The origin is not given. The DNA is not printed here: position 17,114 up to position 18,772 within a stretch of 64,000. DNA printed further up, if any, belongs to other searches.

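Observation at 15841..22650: ftsY-PHP phosphoesterase-beta-mannosidase-permease fusion-ATPase operon without a binding-protein gene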

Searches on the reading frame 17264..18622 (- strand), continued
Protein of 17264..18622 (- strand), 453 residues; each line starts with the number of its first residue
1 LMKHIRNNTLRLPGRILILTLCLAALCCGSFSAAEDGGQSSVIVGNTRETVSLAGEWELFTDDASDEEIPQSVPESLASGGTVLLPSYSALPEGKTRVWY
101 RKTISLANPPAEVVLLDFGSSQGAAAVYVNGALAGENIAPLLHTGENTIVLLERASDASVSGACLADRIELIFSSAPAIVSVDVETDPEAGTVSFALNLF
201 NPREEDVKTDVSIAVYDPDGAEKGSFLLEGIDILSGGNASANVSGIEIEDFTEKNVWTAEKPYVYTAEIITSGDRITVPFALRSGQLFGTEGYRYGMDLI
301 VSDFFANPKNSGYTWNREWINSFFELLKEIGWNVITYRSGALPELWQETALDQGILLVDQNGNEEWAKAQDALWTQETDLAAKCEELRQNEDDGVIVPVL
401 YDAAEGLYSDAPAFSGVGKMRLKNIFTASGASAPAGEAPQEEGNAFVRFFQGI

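Call 33: search_protein_representatives(alignment_id=A2)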
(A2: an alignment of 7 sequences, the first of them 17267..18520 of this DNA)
Query: 7 sequences, 413 profile positions. Proteins with E-value up to 0.001 (for the whole library): 235; up to 1e-10: 116; up to 1e-30: 8. The best 150 are listed.
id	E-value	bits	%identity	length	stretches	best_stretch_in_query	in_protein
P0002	2.5e-180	616.2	-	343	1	8-350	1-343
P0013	9.0e-151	518.9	-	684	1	2-405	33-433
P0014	1.1e-136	472.4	-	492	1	20-412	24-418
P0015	3.7e-45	171.0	-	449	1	249-413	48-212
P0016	1.5e-44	169.0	-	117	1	244-329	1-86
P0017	5.0e-36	140.9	-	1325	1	12-335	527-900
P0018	1.0e-35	139.9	-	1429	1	11-326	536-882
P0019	8.1e-34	133.6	-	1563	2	12-326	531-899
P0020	1.5e-29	119.6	-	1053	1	14-326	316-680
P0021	4.1e-29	118.1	-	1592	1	6-342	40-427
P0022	1.1e-28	116.8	-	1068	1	11-326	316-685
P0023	2.0e-28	115.8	-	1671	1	10-326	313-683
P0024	2.2e-27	112.4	-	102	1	328-393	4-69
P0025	2.1e-26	109.2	-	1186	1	13-324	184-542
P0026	2.2e-25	105.8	-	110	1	107-200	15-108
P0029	2.2e-23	99.3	-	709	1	12-326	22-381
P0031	8.5e-23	97.3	-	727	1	13-336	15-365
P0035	4.8e-21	91.6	-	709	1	12-348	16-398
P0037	1.8e-20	89.7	-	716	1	7-327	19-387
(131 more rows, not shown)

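Call 34: search_protein_families(library=pfam, proteins=[P0013, P0014, P0015, P0017, P0020, P0021, P0029, P0031, P0035, P0037], max_evalue=0.001)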
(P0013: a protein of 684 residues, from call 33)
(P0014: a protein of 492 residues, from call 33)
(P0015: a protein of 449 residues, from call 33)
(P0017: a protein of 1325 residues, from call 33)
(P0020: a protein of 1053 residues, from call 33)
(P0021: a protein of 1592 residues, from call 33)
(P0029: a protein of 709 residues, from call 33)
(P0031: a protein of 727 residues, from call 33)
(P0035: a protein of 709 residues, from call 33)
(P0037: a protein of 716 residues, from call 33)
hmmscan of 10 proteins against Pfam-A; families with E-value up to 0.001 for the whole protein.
P0013 (684 aa): 1 family
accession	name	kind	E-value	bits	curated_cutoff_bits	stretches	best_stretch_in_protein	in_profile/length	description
PF00528.27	BPD_transp_1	-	4.9e-21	75.7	26.4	1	515-679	14-183/184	Binding-protein-dependent transport system inner membrane component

P0014 (492 aa): 1 family
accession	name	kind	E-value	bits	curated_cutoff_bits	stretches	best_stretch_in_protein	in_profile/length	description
PF00703.27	Glyco_hydro_2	-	0.00078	20.6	23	0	151-248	4-99/109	Glycosyl hydrolases family 2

P0015 (449 aa): 1 family
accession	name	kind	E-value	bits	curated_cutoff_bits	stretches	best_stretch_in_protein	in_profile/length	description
PF00528.27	BPD_transp_1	-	5.2e-21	75.6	26.4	1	279-444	13-183/184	Binding-protein-dependent transport system inner membrane component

P0017 (1325 aa): 5 families
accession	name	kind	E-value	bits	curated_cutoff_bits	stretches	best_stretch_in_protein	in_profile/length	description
PF22633.2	F5_F8_type_C_2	-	1.6e-12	48.3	27.8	1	61-146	1-91/91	NedA-like, galactose-binding domain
PF00754.31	F5_F8_type_C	-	9.4e-11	42.4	28.2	1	52-147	6-111/127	F5/8 type C domain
PF00703.27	Glyco_hydro_2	-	1.8e-08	35.5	23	1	692-807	2-109/109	Glycosyl hydrolases family 2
PF02837.24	Glyco_hydro_2_N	-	3.5e-06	27.5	28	1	584-656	66-139/169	Glycosyl hydrolases family 2, sugar binding domain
PF18998.6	Flg_new_2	-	0.00062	20.1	23.6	0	188-253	9-71/73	Divergent InlB B-repeat domain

P0020 (1053 aa): 3 families
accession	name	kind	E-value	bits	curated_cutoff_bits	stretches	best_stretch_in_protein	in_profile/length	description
PF02837.24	Glyco_hydro_2_N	-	1.6e-08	35.1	28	1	349-474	31-166/169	Glycosyl hydrolases family 2, sugar binding domain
PF22666.2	Glyco_hydro_2_N2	-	0.00014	22.4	27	1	337-447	15-126/167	Glycosyl hydrolase 2 galactose-binding domain-like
PF02836.23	Glyco_hydro_2_C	-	0.00077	19.1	21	0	637-728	35-142/302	Glycosyl hydrolases family 2, TIM barrel domain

P0021 (1592 aa): 6 families
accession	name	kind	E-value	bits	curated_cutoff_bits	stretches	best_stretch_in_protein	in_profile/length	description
PF00754.31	F5_F8_type_C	-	9.4e-54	181.4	28.2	3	1226-1344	3-127/127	F5/8 type C domain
PF22633.2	F5_F8_type_C_2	-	1.6e-39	134.9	27.8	3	1241-1327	2-91/91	NedA-like, galactose-binding domain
PF07532.17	Big_4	-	5.6e-31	106.3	22.1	3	897-955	6-56/59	Bacterial Ig-like domain (group 4)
PF02837.24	Glyco_hydro_2_N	-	4.4e-09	36.9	28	1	65-172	28-133/169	Glycosyl hydrolases family 2, sugar binding domain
PF22666.2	Glyco_hydro_2_N2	-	1.6e-05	25.5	27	1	99-181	46-126/167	Glycosyl hydrolase 2 galactose-binding domain-like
PF00703.27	Glyco_hydro_2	-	6.5e-05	24.1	23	1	218-328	6-109/109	Glycosyl hydrolases family 2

P0029 (709 aa): 5 families
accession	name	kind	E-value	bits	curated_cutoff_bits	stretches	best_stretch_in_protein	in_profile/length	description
PF00703.27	Glyco_hydro_2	-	6.1e-11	43.5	23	1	194-295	3-109/109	Glycosyl hydrolases family 2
PF02837.24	Glyco_hydro_2_N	-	6e-09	36.5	28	1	28-187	3-166/169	Glycosyl hydrolases family 2, sugar binding domain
PF22666.2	Glyco_hydro_2_N2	-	2e-06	28.4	27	1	88-160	48-123/167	Glycosyl hydrolase 2 galactose-binding domain-like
PF02836.23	Glyco_hydro_2_C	-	1.5e-05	24.8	21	1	305-447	7-156/302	Glycosyl hydrolases family 2, TIM barrel domain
PF21467.3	BetaGal_gal-bd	-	0.00013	22.5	27.3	1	90-148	2-62/62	Beta-galactosidase, galactose-binding domain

P0031 (727 aa): 4 families
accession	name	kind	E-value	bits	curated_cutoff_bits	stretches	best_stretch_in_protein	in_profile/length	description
PF00703.27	Glyco_hydro_2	-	2.9e-10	41.3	23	1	173-271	5-109/109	Glycosyl hydrolases family 2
PF02837.24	Glyco_hydro_2_N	-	3.9e-07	30.6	28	1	18-164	33-166/169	Glycosyl hydrolases family 2, sugar binding domain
PF02836.23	Glyco_hydro_2_C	-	5.2e-06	26.2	21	1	283-441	9-137/302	Glycosyl hydrolases family 2, TIM barrel domain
PF22666.2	Glyco_hydro_2_N2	-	0.00018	22.1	27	1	58-133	43-120/167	Glycosyl hydrolase 2 galactose-binding domain-like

P0035 (709 aa): 4 families
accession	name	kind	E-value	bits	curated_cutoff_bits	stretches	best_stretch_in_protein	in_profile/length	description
PF02837.24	Glyco_hydro_2_N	-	3.4e-08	34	28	1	23-136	4-134/169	Glycosyl hydrolases family 2, sugar binding domain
PF22666.2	Glyco_hydro_2_N2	-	8.9e-07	29.6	27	1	53-136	35-118/167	Glycosyl hydrolase 2 galactose-binding domain-like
PF00703.27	Glyco_hydro_2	-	1e-06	29.9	23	1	178-291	3-109/109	Glycosyl hydrolases family 2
PF02836.23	Glyco_hydro_2_C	-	4.9e-06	26.3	21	1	303-437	9-151/302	Glycosyl hydrolases family 2, TIM barrel domain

P0037 (716 aa): 4 families
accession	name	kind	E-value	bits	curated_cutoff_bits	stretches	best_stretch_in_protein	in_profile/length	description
PF00703.27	Glyco_hydro_2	-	1.2e-13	52.2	23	1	198-300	2-109/109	Glycosyl hydrolases family 2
PF02836.23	Glyco_hydro_2_C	-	2.7e-08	33.8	21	1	311-451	8-155/302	Glycosyl hydrolases family 2, TIM barrel domain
PF22666.2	Glyco_hydro_2_N2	-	6.7e-08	33.2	27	1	89-164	47-122/167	Glycosyl hydrolase 2 galactose-binding domain-like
PF02837.24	Glyco_hydro_2_N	-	8.8e-06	26.2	28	1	35-192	23-166/169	Glycosyl hydrolases family 2, sugar binding domain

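Call 41: find_encoding_contigs(protein=P0001, flank=10000, max_places=2)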
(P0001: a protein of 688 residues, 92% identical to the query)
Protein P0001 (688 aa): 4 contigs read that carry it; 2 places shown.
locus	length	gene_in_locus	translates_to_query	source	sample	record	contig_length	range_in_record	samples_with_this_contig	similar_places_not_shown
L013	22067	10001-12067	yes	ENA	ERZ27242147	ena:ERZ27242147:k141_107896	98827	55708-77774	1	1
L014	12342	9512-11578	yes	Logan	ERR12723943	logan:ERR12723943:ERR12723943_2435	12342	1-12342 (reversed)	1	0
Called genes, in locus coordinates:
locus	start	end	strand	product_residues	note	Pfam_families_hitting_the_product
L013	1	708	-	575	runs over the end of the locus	PF00364:Biotin_lipoyl, PF25984:BSH_YknX (weak), PF02817:E3_binding, PF00198:2-oxoacid_dh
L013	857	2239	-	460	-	PF01546:Peptidase_M20, PF07687:M20_dimer (faint)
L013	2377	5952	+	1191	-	PF02463:SMC_N, PF13175:AAA_15 (weak), PF13304:AAA_21 (weak), PF13476:AAA_23 (faint), PF13555:AAA_29 (weak), PF06470:SMC_hinge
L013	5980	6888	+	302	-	PF02881:SRP54_N, PF00448:SRP54, PF13604:AAA_30 (weak)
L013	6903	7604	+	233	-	PF02811:PHP (weak)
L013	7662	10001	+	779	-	PF02837:Glyco_hydro_2_N (weak), PF22666:Glyco_hydro_2_N2, PF00703:Glyco_hydro_2 (weak)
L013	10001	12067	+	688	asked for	PF00703:Glyco_hydro_2 (faint), PF00528:BPD_transp_1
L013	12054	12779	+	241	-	PF00005:ABC_tran, PF13304:AAA_21 (faint), PF02463:SMC_N (weak)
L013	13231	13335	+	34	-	-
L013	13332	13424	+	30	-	-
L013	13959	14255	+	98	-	PF20586:DUF6788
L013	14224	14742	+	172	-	PF13151:DUF3990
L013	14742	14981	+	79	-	-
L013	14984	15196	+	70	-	PF12668:DUF3791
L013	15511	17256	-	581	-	PF05569:Peptidase_M56, PF20251:Big_14 (weak)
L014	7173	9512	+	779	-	PF02837:Glyco_hydro_2_N (weak), PF22666:Glyco_hydro_2_N2, PF00703:Glyco_hydro_2 (weak)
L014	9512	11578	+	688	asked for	PF00703:Glyco_hydro_2 (faint), PF00528:BPD_transp_1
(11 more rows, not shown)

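Call 44: find_related_loci(query=A2, collection=genome_contigs, flank=10000)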
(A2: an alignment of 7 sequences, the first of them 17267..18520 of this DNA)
Query A2 (418 aa) in genome_contigs; peptide patterns used: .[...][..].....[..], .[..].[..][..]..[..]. (x = any residue, [..] = any of these).
76 stretches matched a pattern; 8 encode a relative of the query (tblastn E <= 1e-3); 8 distinct loci.
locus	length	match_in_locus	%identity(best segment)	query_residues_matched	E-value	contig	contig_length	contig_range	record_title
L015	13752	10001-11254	92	1-418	0e+0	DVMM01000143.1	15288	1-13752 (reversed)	MAG TPA_asm: Candidatus Egerieisoma faecipullorum isolate CHK195-4489 CHK195__C232481_L15288_ERR3414590, whole genome sh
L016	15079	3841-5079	57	7-417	6e-152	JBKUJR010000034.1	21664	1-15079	MAG: Clostridia bacterium isolate 29-1_92 NODE_1401_length_21664_cov_8.589199, whole genome shotgun sequence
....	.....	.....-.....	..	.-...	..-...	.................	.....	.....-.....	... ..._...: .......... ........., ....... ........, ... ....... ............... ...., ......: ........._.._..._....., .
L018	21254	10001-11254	43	1-413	4e-122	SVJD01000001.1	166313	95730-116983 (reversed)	MAG: Oscillospiraceae bacterium isolate SIG426 NODE_1695_length_166313_cov_5.488038, whole genome shotgun sequence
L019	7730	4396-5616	44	9-409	3e-121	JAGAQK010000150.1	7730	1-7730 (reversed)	MAG: Clostridia bacterium isolate RGIG8679 Water_deer_Colon-2__c439939, whole genome shotgun sequence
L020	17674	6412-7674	42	1-418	2e-119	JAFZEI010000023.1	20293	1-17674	MAG: Clostridia bacterium isolate RGIG7689 Water_buffalos_Rectum-2__c159747, whole genome shotgun sequence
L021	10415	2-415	64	257-394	4e-57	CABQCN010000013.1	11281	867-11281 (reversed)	MAG TPA_asm: uncultured Ruminococcaceae bacterium isolate MGYG-HGUT-00455 genome assembly, contig: GUT_GENOME011015_13,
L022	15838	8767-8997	36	57-125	1e-5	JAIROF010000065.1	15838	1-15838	MAG: Prevotellaceae bacterium isolate Cd354_bin66 k119_1712515, whole genome shotgun sequence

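Call 46: search_solved_structures(query=P0037, max_evalue=0.001)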
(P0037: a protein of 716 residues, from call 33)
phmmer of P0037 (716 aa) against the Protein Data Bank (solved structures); distinct sequences matched with E-value up to 0.001: 89 (the best 60 are shown).
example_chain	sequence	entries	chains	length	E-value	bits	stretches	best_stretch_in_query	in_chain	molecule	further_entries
5t98_A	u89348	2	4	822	1.9e-16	62.7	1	92-467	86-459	Glycoside Hydrolase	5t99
6d50_A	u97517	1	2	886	6.7e-14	54.4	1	18-429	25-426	Glycosyl hydrolases family 2, sugar binding domain protein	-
6d8g_A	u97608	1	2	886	1.8e-13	53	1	18-429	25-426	Glycosyl hydrolases family 2, sugar binding domain protein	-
6s6z_A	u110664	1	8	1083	1.9e-13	52.9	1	121-430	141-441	Beta-galactosidase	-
6sd0_A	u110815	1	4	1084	1.9e-13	52.9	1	121-430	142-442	Beta-galactosidase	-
5uj6_A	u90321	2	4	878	2.3e-13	52.6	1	82-429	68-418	Glycosyl hydrolases family 2, sugar binding domain protein | Beta-galactosidase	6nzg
6ncy_A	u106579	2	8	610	2.5e-13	52.5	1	94-439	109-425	Beta-glucuronidase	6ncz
8u01_A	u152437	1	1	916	4.4e-13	51.6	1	93-435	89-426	Glycosyl hydrolase family 2, sugar binding domain protein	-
6qub_B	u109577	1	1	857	1.3e-12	50.1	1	92-401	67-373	Beta-galactosidase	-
6qub_A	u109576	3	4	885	1.4e-12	50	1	92-401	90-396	Beta-galactosidase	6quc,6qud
7vqm_A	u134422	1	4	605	2e-12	49.5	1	67-434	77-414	GH2 beta-galacturonate AqGalA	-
5dmy_A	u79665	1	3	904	2.7e-12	49.1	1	92-401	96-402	Beta-galactosidase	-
5ldr_A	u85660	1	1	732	3.1e-12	48.9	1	87-437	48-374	Beta-D-galactosidase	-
5euv_A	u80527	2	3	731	3.1e-12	48.8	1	87-437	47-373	Beta-D-galactosidase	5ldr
4jkm_A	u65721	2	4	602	3.6e-12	48.6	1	24-387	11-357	Beta-glucuronidase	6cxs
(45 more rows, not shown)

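Call 47: search_solved_structures(query=P0017, max_evalue=0.001)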
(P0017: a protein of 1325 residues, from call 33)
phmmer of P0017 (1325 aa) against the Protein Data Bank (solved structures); distinct sequences matched with E-value up to 0.001: 74 (the best 60 are shown).
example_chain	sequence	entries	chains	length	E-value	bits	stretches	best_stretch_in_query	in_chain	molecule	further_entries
5t9a_A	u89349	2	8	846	1.7e-15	58.8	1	578-897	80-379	Glycoside Hydrolase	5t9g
2rv9_A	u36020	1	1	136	5.4e-15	57.1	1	40-167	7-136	Glucanase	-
4zxe_A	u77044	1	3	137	5.5e-15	57.1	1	40-167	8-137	Glucanase/Chitosanase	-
4zy9_A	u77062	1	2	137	9.8e-15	56.3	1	40-167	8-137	Glucanase/chitosanase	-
2rva_A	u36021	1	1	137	4e-13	50.9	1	55-167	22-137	Glucanase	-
4zz5_A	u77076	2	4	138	4.1e-13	50.9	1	55-167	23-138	Glucanase/chitosanase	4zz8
6u7j_A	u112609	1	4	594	3.6e-11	44.5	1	533-896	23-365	Beta-glucuronidase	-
8u01_A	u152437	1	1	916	1.5e-10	42.5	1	581-936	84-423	Glycosyl hydrolase family 2, sugar binding domain protein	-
6ncy_A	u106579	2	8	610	8e-09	36.7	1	776-898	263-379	Beta-glucuronidase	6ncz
6mvh_A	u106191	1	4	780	8.2e-09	36.7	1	548-943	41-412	Beta-galactosidase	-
8ges_A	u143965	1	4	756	1.2e-08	36.1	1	548-943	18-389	beta-galactosidase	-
8get_A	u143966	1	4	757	1.2e-08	36.1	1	548-943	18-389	beta-galactosidase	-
6d1p_A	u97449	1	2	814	1.3e-08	36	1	739-933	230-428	Glycosyl hydrolases family 2, sugar binding domain protein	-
7kgy_A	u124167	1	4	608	6.9e-08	33.6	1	528-898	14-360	Beta-glucuronidase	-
6d50_A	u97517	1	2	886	1.3e-07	32.7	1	524-894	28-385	Glycosyl hydrolases family 2, sugar binding domain protein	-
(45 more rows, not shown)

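Call 73: search_protein_families(library=phrogs, proteins=[window:17267-18520:-], max_evalue=0.001)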
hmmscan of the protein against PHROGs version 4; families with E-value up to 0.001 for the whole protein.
window:17267-18520:- (418 aa): 0 families

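Call 79: find_encoding_contigs(protein=P0015, flank=10000, max_places=3)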
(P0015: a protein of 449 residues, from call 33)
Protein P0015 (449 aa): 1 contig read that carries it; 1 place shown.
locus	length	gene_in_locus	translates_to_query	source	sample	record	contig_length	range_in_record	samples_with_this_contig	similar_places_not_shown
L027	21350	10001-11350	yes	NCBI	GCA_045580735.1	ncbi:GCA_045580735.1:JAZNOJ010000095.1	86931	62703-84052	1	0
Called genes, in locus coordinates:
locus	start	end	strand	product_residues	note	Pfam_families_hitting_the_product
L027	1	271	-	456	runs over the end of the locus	PF00890:FAD_binding_2 (faint), PF01134:GIDA (faint), PF01266:DAO (faint), PF07992:Pyr_redox_2, PF12831:FAD_oxidored (weak), PF13738:Pyr_redox_3, PF00070:Pyr_redox, PF02852:Pyr_redox_dim, +2 more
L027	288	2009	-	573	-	-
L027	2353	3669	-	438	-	-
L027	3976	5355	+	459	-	PF01546:Peptidase_M20, PF07687:M20_dimer (faint)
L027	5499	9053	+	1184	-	PF02463:SMC_N, PF13304:AAA_21 (weak), PF13476:AAA_23, PF06470:SMC_hinge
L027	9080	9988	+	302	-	PF02881:SRP54_N, PF00448:SRP54, PF13604:AAA_30 (faint)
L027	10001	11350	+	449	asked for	PF00528:BPD_transp_1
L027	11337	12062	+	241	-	PF02463:SMC_N, PF00005:ABC_tran, PF13304:AAA_21 (faint)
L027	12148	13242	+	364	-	-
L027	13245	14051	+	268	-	PF04536:TPM_phosphatase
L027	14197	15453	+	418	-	PF12897:Asp_aminotransf, PF00155:Aminotran_1_2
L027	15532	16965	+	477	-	PF02127:Peptidase_M18, PF05343:Peptidase_M42 (faint)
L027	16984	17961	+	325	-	PF03816:LytR_cpsA_psr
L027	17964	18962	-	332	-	PF02899:Phage_int_SAM_1 (faint), PF13495:Phage_int_SAM_4 (weak), PF00589:Phage_integrase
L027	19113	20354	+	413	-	PF00464:SHMT, PF00155:Aminotran_1_2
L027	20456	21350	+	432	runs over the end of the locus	PF05496:RuvB_N, PF00158:Sigma54_activat (faint), PF07728:AAA_5 (weak), PF13173:AAA_14, PF00004:AAA, PF16193:AAA_assoc_2, PF12002:MgsA_C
